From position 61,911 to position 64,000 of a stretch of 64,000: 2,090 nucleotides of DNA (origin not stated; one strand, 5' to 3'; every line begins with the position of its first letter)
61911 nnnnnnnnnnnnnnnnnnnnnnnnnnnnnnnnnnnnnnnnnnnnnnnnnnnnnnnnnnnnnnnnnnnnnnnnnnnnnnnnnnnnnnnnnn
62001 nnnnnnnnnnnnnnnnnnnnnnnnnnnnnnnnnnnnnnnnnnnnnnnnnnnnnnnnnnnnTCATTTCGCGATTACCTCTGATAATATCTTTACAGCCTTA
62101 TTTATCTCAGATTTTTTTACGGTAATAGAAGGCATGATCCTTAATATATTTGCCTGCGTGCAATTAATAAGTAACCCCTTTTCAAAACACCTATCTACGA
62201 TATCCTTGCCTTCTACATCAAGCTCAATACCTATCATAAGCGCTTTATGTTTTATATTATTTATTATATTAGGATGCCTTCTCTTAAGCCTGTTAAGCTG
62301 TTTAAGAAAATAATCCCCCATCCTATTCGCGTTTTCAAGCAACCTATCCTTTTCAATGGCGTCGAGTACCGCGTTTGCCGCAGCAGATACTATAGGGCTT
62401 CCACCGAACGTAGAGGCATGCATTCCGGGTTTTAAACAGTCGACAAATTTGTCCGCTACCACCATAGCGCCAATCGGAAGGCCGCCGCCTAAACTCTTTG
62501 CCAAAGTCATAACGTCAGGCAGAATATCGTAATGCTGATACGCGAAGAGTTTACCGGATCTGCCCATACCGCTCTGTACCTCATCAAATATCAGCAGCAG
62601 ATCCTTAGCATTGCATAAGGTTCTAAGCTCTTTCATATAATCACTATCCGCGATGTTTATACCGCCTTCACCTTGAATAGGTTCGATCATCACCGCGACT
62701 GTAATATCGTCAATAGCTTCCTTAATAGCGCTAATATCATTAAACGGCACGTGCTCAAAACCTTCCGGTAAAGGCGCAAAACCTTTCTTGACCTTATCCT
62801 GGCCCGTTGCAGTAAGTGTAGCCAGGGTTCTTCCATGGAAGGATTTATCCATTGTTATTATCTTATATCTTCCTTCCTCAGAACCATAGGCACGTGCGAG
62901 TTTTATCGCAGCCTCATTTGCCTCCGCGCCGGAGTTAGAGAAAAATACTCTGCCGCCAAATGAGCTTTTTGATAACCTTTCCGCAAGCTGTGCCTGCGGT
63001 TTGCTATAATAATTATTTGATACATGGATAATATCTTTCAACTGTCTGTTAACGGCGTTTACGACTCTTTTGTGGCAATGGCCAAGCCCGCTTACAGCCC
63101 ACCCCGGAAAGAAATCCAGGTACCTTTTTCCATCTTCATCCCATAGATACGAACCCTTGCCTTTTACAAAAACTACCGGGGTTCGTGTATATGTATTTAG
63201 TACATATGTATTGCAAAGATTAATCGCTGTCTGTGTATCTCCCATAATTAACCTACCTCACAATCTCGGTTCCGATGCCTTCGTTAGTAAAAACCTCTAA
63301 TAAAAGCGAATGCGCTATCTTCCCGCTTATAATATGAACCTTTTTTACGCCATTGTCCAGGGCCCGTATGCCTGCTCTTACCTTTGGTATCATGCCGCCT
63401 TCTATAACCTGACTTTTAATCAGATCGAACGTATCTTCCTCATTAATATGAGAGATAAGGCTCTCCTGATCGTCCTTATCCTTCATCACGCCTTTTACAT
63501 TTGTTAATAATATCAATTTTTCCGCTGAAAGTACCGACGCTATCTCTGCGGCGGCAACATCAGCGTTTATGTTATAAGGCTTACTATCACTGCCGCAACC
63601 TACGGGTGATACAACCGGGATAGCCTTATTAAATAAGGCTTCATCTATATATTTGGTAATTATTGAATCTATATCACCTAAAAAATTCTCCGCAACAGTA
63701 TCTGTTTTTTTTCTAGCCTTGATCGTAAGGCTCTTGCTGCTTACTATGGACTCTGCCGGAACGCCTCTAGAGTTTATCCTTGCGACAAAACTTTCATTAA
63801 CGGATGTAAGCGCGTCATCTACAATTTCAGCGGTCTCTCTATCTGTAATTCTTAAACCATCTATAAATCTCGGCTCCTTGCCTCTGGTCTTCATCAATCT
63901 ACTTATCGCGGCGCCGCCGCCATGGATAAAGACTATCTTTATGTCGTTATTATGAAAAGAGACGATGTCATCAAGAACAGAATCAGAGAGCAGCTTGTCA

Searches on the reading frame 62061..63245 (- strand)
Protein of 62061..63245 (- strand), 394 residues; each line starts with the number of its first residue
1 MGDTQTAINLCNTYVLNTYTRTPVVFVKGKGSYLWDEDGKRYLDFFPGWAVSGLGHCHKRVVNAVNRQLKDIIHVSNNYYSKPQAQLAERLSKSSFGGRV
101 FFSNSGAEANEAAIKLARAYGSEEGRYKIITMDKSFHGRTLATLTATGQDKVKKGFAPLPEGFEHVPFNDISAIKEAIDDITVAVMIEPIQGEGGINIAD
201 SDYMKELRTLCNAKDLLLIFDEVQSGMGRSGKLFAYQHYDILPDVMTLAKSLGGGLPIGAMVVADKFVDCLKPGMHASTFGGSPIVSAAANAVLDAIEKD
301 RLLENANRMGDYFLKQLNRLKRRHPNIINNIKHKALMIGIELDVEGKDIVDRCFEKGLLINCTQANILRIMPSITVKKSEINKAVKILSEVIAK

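Call 46: search_protein_families(library=pfam, proteins=[window:62061-63245:-], max_evalue=0.00001)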
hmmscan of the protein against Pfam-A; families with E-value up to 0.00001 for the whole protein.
window:62061-63245:- (394 aa): 2 families
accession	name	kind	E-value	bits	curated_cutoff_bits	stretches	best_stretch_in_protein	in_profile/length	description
PF00202.27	Aminotran_3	-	4.7e-118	394.8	30.5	1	18-392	5-403/403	Aminotransferase class-III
PF00155.27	Aminotran_1_2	-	4.3e-06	26.6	19.7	1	198-327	162-295/361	Aminotransferase class I and II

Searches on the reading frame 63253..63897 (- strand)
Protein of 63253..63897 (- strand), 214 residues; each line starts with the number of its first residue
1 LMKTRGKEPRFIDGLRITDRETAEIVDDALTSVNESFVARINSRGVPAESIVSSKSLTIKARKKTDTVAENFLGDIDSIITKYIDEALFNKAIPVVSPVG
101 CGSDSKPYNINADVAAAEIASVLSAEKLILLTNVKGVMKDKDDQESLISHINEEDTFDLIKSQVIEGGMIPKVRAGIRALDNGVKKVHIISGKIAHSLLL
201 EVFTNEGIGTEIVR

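Call 43: find_encoding_contigs(protein=window:63253-63897:-, flank=10000, max_places=6)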
Protein window:63253-63897:- (214 aa): no gene with exactly this product is on record in the collection.
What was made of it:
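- Tried and rejected: The right-edge protein is not on record (call 43).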

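Call 46: search_protein_families(library=pfam, proteins=[window:63253-63897:-], max_evalue=0.00001)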
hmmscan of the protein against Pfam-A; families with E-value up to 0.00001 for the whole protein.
window:63253-63897:- (214 aa): 1 family
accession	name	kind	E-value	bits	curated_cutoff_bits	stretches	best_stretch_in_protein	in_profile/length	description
PF00696.33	AA_kinase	-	2.5e-32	112.9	24.9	1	5-191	54-234/234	Amino acid kinase family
